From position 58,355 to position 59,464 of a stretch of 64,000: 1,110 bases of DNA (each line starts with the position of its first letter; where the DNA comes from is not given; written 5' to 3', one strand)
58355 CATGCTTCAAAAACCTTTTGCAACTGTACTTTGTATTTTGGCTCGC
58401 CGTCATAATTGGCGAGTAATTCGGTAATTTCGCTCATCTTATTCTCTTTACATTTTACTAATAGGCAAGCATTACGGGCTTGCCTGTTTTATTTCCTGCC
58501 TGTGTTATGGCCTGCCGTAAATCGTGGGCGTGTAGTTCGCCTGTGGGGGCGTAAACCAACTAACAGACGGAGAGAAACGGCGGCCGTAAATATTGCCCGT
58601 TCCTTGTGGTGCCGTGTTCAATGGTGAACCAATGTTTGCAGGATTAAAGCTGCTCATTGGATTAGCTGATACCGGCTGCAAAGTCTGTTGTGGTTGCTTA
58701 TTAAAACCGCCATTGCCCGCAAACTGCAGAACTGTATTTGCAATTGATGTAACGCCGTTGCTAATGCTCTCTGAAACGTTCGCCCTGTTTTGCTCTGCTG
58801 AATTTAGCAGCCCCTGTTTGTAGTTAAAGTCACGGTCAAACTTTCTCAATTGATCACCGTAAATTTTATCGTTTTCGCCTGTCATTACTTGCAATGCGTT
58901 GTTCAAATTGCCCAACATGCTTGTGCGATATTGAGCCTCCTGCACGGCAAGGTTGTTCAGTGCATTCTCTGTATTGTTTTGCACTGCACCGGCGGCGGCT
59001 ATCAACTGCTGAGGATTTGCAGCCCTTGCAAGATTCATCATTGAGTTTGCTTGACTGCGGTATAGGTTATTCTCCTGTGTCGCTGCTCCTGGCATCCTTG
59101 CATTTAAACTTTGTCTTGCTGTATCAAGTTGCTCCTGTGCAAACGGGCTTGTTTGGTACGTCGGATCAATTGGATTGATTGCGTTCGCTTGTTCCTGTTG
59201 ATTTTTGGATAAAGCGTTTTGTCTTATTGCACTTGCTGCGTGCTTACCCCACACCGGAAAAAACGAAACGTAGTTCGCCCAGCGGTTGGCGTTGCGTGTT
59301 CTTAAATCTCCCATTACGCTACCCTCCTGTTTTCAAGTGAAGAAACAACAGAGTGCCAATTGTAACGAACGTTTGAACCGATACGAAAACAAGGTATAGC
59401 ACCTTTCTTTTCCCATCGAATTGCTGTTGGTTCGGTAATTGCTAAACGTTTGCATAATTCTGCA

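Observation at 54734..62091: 7.2-kb integrative element in tRNA-Ser(GCU) with perfect 24-bp att repeats, retained tRNA terminator and integrase arm-type repeats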

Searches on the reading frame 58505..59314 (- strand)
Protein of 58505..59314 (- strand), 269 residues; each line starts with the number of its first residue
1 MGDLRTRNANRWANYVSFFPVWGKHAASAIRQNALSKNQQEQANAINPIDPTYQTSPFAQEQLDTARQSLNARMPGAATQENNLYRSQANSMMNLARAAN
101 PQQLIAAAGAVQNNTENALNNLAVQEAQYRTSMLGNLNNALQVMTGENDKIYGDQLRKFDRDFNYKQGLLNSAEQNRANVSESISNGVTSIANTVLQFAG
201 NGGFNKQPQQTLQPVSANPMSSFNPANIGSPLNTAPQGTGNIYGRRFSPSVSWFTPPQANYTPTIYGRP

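Call 8: search_protein_families(library=pfam, proteins=[window:58505-59314:-], max_evalue=0.1)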
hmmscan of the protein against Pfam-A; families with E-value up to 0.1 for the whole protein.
window:58505-59314:- (269 aa): 1 family
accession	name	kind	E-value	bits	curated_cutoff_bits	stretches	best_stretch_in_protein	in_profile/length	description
PF02958.26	EcKL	-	0.054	13.3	22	1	25-102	128-210/294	Ecdysteroid kinase-like family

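Call 9: search_protein_families(library=phrogs, proteins=[window:58505-59314:-], max_evalue=0.1)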
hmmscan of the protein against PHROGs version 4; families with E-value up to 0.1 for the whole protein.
window:58505-59314:- (269 aa): 1 family
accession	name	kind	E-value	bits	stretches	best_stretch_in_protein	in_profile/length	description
phrog_8693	-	tail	0.0096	16.9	1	24-200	109-251/258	pilot protein for DNA ejection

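Call 19: search_dna_similar(query=window:58505-59314:-, collection=phages, mode=protein, max_evalue=0.01)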
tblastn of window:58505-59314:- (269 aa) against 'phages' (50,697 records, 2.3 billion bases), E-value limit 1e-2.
No match.

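Call 21: find_homologous_proteins(query=window:58505-59314:-)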
Query window:58505-59314:- (269 aa): 20 proteins with E <= 0.001 among 821 candidates.
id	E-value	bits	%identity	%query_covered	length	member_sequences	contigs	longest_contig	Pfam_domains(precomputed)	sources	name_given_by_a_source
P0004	1.6e-170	584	100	100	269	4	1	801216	-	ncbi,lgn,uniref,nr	ncbi:hypothetical protein IQ13_2200 [Lacibacter cauensis]|uniref:Uncharacterized protein n=1 Tax=Lac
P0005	7.4e-96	339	76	76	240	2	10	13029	-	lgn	-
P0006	8.0e-92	326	75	75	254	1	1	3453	-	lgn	-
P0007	2.6e-83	298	60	100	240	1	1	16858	-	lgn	-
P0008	5.1e-67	245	51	100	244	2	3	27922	-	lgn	-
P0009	5.5e-67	244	55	99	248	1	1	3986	-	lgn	-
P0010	4.7e-66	241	51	100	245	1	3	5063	-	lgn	-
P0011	1.3e-65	240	49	96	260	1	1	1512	-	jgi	jgi:hypothetical protein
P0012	2.4e-65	239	53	90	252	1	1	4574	-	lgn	-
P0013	5.2e-64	235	52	99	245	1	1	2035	-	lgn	-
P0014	3.7e-61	225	64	65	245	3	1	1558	-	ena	-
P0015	4.0e-60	222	49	95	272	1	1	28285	-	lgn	-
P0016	1.6e-59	220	54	83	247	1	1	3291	-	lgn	-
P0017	2.3e-55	206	56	67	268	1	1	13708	-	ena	-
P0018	4.6e-55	205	47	95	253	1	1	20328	-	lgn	-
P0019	1.9e-53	200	52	74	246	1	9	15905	-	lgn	-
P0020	4.3e-46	176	64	52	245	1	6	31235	-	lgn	-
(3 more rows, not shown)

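Call 23: find_encoding_contigs(protein=P0005, flank=10000, max_places=4)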
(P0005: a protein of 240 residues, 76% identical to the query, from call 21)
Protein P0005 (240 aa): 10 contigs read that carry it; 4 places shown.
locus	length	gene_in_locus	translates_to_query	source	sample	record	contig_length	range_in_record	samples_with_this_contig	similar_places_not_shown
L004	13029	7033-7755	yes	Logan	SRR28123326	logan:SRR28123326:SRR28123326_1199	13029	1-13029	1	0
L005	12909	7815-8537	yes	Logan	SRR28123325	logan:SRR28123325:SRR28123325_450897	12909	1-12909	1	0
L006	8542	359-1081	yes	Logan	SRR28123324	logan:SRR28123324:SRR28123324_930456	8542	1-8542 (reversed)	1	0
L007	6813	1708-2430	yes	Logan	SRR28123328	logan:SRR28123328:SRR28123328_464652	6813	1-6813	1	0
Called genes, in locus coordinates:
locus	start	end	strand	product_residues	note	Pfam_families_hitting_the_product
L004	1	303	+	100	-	?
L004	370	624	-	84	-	PF00166:Cpn10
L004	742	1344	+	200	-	PF00166:Cpn10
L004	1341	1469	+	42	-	-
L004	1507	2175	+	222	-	-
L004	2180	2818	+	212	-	-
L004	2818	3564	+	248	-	-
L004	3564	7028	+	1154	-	-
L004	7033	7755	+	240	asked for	-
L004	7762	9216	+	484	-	-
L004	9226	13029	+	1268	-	?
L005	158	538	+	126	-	PF05732:RepL (weak)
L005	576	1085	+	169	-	-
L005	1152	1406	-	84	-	PF00166:Cpn10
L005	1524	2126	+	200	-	PF00166:Cpn10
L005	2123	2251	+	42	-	-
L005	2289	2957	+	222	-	-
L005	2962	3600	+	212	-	-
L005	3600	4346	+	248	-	-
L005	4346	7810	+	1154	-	-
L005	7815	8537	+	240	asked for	-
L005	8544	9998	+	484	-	-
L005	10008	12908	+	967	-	?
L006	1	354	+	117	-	?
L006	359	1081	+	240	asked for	-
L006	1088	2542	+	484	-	-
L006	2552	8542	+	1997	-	?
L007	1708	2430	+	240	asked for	-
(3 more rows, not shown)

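Call 24: find_encoding_contigs(protein=P0007, flank=10000, max_places=3)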
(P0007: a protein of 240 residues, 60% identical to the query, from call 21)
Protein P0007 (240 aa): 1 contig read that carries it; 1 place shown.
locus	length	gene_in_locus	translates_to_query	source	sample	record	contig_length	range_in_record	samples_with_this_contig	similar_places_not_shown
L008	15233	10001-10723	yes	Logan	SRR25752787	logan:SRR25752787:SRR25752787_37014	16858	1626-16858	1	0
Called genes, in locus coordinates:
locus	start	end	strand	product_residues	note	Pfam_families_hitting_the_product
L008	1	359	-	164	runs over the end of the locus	PF00581:Rhodanese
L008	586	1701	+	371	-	PF06580:His_kinase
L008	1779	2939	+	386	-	PF06580:His_kinase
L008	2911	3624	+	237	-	PF00072:Response_reg, PF04397:LytTR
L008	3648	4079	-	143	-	PF00583:Acetyltransf_1, PF13673:Acetyltransf_10, PF13508:Acetyltransf_7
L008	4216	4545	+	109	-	PF00550:PP-binding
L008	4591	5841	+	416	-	PF00109:ketoacyl-synt, PF00108:Thiolase_N (faint), PF02801:Ketoacyl-synt_C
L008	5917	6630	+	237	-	PF14622:Ribonucleas_3_3, PF00636:Ribonuclease_3, PF00035:dsrm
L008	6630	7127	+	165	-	-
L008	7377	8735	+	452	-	PF13102:Phage_int_SAM_5, PF00589:Phage_integrase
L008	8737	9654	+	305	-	-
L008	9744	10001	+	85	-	-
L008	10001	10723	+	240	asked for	-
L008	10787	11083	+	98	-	-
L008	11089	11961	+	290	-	-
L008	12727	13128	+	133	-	-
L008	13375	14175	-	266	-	PF00041:fn3, PF00254:FKBP_C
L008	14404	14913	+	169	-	-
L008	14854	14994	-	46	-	-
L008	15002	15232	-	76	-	?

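Call 25: find_encoding_contigs(protein=P0008, flank=10000, max_places=3)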
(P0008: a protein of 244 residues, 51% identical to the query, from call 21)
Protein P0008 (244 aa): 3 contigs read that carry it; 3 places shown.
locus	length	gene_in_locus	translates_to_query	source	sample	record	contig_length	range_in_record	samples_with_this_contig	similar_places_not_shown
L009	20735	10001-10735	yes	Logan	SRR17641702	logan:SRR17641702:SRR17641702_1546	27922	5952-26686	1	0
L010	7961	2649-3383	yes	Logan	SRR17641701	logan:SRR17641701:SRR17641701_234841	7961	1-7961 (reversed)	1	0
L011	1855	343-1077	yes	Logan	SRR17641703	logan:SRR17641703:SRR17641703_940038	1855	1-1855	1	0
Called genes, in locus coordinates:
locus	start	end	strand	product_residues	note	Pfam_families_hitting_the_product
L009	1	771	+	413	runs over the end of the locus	PF01546:Peptidase_M20, PF07687:M20_dimer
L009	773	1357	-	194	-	-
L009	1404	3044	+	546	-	PF00112:Peptidase_C1, PF14326:DUF4384 (weak)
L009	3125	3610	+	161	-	PF14539:DUF4442 (weak)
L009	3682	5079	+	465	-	PF23023:Anti-Pycsar_Apyc1 (faint), PF00753:Lactamase_B, PF12706:Lactamase_B_2 (weak), PF16661:Lactamase_B_6 (faint), PF10996:Beta-Casp, PF07521:RMMBL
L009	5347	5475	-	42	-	-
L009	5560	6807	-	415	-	PF18962:Por_Secre_tail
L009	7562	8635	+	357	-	PF17293:Arm-DNA-bind_5, PF13102:Phage_int_SAM_5, PF00589:Phage_integrase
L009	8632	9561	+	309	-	-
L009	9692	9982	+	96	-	-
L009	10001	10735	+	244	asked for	-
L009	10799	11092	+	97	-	-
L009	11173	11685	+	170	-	-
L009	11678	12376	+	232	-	-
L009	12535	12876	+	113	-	-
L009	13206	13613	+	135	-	-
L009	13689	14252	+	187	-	-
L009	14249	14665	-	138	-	-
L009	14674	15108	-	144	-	PF13274:SocA_Panacea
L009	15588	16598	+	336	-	PF00044:Gp_dh_N, PF02800:Gp_dh_C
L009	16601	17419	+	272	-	-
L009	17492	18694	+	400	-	PF00162:PGK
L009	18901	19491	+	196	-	PF04011:LemA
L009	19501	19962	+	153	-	PF04536:TPM_phosphatase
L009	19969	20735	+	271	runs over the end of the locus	PF04536:TPM_phosphatase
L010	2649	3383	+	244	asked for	-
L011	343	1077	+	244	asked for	-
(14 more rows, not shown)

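Call 33: search_protein_families(library=phrogs, proteins=[L005:158-538:+, L005:576-1085:+, L005:1524-2126:+, L005:2289-2957:+, L005:2962-3600:+, L005:3600-4346:+, L005:4346-7810:+, L005:7815-8537:+, L005:8544-9998:+, L006:2552-8542:+], max_evalue=0.01)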
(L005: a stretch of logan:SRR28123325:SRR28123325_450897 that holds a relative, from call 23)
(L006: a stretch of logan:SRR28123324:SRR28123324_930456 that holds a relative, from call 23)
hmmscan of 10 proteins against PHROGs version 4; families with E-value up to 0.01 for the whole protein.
L005:158-538:+ (126 aa): 1 family
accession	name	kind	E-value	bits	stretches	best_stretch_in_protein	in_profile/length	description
phrog_1077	-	transcription regulation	0.0015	19.9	1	49-91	18-60/126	transcriptional regulator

L005:576-1085:+ (169 aa): 0 families

L005:1524-2126:+ (200 aa): 2 families
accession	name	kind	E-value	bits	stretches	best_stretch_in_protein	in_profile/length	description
phrog_13932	-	other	7e-16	59.6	1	3-193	14-193/200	co-chaperonin GroES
phrog_3188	-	other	1.2e-12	48.5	2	122-197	15-92/96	co-chaperonin GroES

L005:2289-2957:+ (222 aa): 0 families

L005:2962-3600:+ (212 aa): 0 families

L005:3600-4346:+ (248 aa): 1 family
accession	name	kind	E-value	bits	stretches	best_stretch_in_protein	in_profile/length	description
phrog_13977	-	head and packaging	4.1e-15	57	1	29-235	52-270/273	virion structural protein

L005:4346-7810:+ (1154 aa): 1 family
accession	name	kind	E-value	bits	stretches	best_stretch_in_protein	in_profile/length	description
phrog_18548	-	unknown function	4.9e-07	30.7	1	979-1100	2-121/241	-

L005:7815-8537:+ (240 aa): 0 families

L005:8544-9998:+ (484 aa): 1 family
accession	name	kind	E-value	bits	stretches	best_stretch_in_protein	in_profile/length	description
phrog_4579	-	tail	0.0029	18.5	0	363-449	33-116/144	tail protein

L006:2552-8542:+ (1997 aa): 0 families

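Call 34: find_encoding_contigs(protein=P0020, flank=10000, max_places=2)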
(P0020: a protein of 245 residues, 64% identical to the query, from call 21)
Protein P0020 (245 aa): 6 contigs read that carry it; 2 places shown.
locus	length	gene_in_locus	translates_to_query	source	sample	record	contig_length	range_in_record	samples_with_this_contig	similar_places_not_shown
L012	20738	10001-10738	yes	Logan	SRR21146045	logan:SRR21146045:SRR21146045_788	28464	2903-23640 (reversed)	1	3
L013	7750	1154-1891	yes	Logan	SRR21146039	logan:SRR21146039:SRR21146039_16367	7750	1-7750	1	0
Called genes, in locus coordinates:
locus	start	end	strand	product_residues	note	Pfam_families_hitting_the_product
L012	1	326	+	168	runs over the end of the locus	-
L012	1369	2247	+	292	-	PF09414:RNA_ligase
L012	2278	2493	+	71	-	-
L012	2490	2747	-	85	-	PF00166:Cpn10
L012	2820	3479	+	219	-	PF00166:Cpn10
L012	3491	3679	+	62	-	-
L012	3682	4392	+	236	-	-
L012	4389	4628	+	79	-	-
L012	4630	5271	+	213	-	-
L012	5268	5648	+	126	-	PF11750:DUF3307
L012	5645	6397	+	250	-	-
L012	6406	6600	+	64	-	-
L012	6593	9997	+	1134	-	PF25729:crAss_MUZ_C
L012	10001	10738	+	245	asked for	-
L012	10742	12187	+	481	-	-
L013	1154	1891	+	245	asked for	-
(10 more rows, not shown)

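Call 35: find_encoding_contigs(protein=P0019, flank=10000, max_places=2)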
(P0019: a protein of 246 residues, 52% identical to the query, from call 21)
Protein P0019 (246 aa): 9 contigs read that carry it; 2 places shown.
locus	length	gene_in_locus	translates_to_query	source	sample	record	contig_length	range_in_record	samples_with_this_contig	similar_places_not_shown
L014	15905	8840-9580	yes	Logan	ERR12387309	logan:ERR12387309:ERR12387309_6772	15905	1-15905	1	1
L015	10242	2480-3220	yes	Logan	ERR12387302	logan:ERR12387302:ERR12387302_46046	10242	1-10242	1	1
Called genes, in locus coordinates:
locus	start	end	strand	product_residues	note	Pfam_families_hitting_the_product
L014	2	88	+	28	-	?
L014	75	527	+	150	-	-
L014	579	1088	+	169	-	-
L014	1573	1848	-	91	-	PF00166:Cpn10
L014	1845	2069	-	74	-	-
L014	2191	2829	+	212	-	PF00166:Cpn10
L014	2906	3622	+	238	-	-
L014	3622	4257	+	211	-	-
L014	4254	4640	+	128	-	PF11750:DUF3307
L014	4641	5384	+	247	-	-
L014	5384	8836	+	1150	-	PF25731:crAss_MUZ (weak), PF25729:crAss_MUZ_C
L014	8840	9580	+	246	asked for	-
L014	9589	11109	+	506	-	-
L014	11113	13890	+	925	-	-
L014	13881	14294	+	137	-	-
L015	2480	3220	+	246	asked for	-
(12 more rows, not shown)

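Call 36: find_encoding_contigs(protein=P0015, flank=10000, max_places=2)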
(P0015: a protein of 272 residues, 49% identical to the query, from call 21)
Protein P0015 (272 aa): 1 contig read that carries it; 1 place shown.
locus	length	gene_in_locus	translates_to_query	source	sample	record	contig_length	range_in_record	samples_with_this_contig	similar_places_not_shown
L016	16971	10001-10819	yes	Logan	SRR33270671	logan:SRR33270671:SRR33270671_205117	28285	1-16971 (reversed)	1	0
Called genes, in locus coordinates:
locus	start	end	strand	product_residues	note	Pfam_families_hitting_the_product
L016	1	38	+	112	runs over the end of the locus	-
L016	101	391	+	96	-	-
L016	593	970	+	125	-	-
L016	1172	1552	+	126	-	PF05732:RepL (weak)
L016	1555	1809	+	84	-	-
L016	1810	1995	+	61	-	-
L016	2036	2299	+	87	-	-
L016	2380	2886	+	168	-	-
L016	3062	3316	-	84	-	PF00166:Cpn10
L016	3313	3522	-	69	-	-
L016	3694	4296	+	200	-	PF00166:Cpn10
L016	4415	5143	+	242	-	-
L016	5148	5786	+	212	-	-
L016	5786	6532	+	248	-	-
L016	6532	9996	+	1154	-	-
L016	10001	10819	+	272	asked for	-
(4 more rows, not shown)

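Call 42: search_solved_structures(query=A3, max_evalue=10, show_alignments=2)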
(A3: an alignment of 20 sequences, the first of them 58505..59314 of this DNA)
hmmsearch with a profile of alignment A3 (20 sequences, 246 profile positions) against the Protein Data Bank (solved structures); distinct sequences matched with E-value up to 10: 0.

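Call 50: find_related_loci(query=A3, collection=viral_contigs, flank=10000)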
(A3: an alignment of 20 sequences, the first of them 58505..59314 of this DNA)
Query A3 (269 aa) in viral_contigs; peptide patterns used: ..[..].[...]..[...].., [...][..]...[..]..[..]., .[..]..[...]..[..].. (x = any residue, [..] = any of these).
80 stretches matched a pattern; 13 encode a relative of the query (tblastn E <= 1e-3); 13 distinct loci.
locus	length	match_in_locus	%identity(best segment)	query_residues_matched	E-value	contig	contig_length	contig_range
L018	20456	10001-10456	41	39-189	5e-27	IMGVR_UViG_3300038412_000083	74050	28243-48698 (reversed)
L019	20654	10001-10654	35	39-268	3e-26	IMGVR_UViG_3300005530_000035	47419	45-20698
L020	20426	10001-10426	44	38-178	8e-26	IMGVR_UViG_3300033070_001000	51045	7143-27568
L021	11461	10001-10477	40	50-212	3e-23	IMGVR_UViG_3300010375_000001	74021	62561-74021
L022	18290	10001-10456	38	26-176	4e-21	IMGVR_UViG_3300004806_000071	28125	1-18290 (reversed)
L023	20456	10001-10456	38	26-176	4e-21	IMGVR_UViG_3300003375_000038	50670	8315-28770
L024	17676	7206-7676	39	43-202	2e-20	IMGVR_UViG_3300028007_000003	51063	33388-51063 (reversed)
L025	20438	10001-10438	38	39-186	4e-19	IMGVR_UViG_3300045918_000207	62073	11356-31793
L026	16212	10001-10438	38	39-186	4e-19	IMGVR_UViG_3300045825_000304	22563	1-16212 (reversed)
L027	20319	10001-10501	36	16-191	3e-18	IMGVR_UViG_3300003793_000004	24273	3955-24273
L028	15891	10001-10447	38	50-205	1e-17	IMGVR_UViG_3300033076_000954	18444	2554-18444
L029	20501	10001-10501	35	16-191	7e-14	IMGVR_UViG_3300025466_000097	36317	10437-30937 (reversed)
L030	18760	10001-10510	36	23-190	2e-17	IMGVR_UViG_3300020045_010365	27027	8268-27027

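Call 55: search_protein_families(library=padloc, proteins=[window:58505-59314:-], max_evalue=0.01)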
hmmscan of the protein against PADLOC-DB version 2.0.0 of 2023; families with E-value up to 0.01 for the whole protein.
window:58505-59314:- (269 aa): 0 families

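Call 56: search_protein_families(library=ncbifam, proteins=[window:58505-59314:-], max_evalue=0.01)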
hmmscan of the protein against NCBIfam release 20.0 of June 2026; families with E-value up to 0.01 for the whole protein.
window:58505-59314:- (269 aa): 0 families

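Call 57: find_related_loci(query=A3, collection=genome_contigs, flank=10000)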
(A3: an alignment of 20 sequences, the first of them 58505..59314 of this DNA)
Query A3 (269 aa) in genome_contigs; peptide patterns used: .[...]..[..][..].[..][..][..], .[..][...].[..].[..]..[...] (x = any residue, [..] = any of these).
42 stretches matched a pattern, but none encodes a relative of the query by tblastn (E <= 1e-3).

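Call 79: find_encoding_contigs(protein=P0018, flank=10000, max_places=1)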
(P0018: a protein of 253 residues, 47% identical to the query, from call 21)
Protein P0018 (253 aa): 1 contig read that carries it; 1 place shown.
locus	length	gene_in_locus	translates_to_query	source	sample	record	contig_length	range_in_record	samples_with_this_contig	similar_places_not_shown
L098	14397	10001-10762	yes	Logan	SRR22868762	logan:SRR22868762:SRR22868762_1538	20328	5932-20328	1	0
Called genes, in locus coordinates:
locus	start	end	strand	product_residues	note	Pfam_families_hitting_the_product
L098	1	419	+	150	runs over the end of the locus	PF18907:DUF5662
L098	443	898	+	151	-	-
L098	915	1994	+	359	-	PF10127:RlaP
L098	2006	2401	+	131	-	-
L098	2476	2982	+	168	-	-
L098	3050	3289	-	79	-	PF00166:Cpn10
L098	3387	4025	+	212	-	PF00166:Cpn10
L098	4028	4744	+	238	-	-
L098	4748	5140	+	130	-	-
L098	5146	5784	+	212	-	-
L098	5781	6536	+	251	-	-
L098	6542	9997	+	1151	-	PF25731:crAss_MUZ (faint), PF25729:crAss_MUZ_C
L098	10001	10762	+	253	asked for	-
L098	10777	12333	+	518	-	-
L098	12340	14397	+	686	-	?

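Call 80: find_encoding_contigs(protein=P0017, flank=10000, max_places=1)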
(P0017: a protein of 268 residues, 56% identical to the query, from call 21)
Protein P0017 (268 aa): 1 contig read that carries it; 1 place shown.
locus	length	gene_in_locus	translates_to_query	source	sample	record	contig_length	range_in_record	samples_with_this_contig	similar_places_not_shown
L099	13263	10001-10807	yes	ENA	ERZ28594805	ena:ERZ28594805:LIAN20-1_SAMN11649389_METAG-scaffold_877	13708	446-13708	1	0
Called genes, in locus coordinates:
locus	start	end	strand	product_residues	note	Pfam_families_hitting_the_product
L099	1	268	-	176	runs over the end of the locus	-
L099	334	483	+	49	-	-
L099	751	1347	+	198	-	-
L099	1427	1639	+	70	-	-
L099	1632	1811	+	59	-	-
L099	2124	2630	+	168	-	-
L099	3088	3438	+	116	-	PF10686:YAcAr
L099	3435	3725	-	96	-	PF00166:Cpn10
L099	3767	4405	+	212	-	PF00166:Cpn10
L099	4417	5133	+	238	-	-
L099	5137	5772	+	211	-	-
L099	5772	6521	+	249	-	-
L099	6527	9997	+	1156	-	PF25731:crAss_MUZ, PF25729:crAss_MUZ_C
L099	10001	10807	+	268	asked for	-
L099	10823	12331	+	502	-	-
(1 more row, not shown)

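Call 81: find_encoding_contigs(protein=P0012, flank=10000, max_places=1)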
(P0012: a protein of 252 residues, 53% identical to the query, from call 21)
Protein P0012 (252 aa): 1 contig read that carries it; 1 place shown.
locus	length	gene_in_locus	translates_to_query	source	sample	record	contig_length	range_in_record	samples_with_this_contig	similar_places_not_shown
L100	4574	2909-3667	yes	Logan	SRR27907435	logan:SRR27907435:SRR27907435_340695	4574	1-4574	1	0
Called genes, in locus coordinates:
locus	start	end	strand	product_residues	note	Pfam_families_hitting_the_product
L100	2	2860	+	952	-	?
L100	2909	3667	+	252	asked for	-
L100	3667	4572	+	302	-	?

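Call 83: find_related_loci(query=A3, collection=metagenome_contigs, flank=10000)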
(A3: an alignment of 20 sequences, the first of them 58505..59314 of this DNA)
Query A3 (269 aa) in metagenome_contigs; peptide patterns used: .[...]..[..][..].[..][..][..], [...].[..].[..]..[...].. (x = any residue, [..] = any of these).
222 stretches matched a pattern; 6 encode a relative of the query (tblastn E <= 1e-3); 6 distinct loci.
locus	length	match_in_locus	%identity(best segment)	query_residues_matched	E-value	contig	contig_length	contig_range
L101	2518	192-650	41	39-189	5e-27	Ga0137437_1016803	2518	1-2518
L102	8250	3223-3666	41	23-176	2e-25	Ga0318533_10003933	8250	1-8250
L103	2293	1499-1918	39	38-176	2e-24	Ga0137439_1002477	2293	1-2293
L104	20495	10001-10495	33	28-198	8e-19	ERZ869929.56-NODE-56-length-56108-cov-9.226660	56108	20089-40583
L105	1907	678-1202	33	17-185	8e-18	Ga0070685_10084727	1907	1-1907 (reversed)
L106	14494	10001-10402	32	34-173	3e-9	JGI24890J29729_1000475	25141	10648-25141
